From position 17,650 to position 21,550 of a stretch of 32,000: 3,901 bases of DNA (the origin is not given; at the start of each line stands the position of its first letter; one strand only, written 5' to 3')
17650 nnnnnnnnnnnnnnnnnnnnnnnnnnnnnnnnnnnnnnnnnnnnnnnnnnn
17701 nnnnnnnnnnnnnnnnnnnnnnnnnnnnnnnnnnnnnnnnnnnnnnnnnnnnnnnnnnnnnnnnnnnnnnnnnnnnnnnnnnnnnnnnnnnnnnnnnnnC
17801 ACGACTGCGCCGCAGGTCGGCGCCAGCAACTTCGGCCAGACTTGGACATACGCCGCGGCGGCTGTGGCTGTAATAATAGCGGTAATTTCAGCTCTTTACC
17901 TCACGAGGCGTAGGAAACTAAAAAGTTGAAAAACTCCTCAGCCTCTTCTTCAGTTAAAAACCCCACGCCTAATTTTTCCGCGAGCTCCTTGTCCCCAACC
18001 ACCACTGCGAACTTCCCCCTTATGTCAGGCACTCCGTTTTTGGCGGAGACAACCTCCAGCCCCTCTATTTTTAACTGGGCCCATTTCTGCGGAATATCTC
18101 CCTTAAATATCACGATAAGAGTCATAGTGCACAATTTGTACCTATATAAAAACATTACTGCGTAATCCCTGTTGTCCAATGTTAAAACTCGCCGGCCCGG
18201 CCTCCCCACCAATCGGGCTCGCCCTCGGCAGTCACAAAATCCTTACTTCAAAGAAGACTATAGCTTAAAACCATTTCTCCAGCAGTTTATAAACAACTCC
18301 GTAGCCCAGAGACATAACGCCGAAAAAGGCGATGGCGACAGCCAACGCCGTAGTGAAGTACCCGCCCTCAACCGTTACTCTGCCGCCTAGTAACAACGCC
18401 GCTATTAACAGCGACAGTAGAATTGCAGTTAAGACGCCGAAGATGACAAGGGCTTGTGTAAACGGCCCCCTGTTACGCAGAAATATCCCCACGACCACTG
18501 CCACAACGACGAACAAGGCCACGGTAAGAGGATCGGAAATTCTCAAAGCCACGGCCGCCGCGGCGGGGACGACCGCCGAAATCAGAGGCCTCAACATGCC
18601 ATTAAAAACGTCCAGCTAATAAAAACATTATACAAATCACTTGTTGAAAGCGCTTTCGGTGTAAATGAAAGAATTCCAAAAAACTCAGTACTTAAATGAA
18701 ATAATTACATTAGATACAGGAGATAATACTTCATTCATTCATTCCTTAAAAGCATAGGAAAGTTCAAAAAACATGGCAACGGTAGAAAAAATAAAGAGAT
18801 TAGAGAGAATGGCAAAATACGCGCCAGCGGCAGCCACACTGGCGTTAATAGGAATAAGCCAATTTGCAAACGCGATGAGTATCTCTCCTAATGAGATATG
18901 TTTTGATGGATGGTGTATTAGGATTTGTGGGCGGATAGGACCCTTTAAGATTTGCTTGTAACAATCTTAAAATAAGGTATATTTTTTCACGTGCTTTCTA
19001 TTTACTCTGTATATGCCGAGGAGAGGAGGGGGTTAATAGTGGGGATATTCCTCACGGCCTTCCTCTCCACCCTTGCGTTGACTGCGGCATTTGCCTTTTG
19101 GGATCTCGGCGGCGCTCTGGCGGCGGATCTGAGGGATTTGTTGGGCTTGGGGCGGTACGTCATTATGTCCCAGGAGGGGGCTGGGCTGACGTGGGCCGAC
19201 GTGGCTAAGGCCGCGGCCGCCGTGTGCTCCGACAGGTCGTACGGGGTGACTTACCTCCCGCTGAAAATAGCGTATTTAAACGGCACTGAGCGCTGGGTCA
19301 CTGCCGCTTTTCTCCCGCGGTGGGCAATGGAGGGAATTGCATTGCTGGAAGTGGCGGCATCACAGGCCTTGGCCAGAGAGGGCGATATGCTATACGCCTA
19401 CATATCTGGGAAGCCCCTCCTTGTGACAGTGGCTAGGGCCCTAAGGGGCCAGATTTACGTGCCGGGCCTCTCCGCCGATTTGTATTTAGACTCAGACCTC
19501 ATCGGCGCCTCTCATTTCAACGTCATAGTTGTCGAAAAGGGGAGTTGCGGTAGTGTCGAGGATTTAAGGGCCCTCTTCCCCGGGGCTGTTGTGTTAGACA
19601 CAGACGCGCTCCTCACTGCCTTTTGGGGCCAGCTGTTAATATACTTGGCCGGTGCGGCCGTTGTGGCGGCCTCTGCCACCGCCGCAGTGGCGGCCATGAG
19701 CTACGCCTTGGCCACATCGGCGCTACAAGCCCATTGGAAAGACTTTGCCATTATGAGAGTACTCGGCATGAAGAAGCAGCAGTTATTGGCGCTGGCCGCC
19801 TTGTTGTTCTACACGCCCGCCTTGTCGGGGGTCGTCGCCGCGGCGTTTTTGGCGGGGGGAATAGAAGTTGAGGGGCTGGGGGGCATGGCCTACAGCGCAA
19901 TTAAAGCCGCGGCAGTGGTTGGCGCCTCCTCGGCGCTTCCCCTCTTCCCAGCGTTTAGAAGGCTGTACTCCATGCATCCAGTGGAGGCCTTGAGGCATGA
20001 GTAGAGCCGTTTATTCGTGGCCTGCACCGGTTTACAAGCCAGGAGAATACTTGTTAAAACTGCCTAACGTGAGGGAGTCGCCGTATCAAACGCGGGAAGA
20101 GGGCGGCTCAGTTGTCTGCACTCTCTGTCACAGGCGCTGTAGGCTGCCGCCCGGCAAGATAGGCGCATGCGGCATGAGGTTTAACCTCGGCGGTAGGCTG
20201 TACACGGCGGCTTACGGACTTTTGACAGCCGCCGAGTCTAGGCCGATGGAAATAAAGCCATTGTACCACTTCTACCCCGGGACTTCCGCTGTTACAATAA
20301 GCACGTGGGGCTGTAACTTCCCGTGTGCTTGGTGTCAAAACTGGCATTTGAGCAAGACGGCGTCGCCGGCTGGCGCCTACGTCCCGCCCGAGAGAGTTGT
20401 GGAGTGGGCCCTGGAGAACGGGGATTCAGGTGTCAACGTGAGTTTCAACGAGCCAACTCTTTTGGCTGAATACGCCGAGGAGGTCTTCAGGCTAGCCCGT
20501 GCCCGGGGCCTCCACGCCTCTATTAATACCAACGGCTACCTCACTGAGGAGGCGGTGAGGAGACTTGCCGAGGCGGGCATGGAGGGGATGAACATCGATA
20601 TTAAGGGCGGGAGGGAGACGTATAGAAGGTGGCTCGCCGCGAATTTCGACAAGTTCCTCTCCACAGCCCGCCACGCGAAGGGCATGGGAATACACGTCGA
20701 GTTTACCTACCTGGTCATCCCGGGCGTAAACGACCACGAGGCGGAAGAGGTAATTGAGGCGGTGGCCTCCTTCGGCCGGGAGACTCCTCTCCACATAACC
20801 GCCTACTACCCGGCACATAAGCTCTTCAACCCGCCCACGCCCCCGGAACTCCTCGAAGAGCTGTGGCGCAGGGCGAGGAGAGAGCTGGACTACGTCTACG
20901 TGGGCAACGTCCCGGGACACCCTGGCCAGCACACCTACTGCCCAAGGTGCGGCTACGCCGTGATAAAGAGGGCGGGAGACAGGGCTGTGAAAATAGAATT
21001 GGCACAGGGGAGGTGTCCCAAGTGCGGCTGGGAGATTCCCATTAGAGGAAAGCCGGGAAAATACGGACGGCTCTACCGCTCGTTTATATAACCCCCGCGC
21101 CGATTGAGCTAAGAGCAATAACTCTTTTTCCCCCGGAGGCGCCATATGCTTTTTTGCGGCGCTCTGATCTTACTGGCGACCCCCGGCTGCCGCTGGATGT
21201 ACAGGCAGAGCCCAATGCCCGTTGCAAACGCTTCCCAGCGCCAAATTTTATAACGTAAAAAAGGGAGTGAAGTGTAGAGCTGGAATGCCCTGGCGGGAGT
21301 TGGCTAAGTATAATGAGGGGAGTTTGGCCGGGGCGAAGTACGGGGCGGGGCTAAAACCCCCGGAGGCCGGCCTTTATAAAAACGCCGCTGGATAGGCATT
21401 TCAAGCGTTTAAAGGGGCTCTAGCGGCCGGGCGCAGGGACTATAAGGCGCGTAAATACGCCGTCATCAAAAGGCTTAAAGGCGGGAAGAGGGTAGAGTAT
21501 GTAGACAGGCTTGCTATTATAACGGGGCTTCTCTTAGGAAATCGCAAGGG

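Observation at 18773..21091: Candidate peptide-centred module: secreted 4-Cys mini-protein, FtsX-type permease and an overlapping radical SAM enzyme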

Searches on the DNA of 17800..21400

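Call 37: search_rna_families(source=window, start=17800, end=21400, threshold=evalue, max_evalue=1)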
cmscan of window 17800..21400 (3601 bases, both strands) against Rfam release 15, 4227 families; matches with E-value up to 1: 0.
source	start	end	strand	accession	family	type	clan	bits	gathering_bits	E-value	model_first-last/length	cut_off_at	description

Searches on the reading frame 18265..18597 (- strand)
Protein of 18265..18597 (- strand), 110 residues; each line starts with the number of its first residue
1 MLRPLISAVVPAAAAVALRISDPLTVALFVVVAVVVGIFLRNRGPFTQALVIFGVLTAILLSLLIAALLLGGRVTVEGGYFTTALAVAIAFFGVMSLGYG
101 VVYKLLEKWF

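Call 3: search_protein_families(library=pfam, proteins=[window:18265-18597:-], max_evalue=0.01)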
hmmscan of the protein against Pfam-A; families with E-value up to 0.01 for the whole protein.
window:18265-18597:- (110 aa): 0 families

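Call 4: search_protein_families(library=ncbifam, proteins=[window:18265-18597:-], max_evalue=0.01)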
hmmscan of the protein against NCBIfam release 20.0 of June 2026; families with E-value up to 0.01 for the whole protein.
window:18265-18597:- (110 aa): 0 families

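Call 80: search_protein_families(library=padloc, proteins=[window:18265-18597:-], max_evalue=0.01)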
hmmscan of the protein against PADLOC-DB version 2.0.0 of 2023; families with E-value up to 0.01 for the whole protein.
window:18265-18597:- (110 aa): 0 families
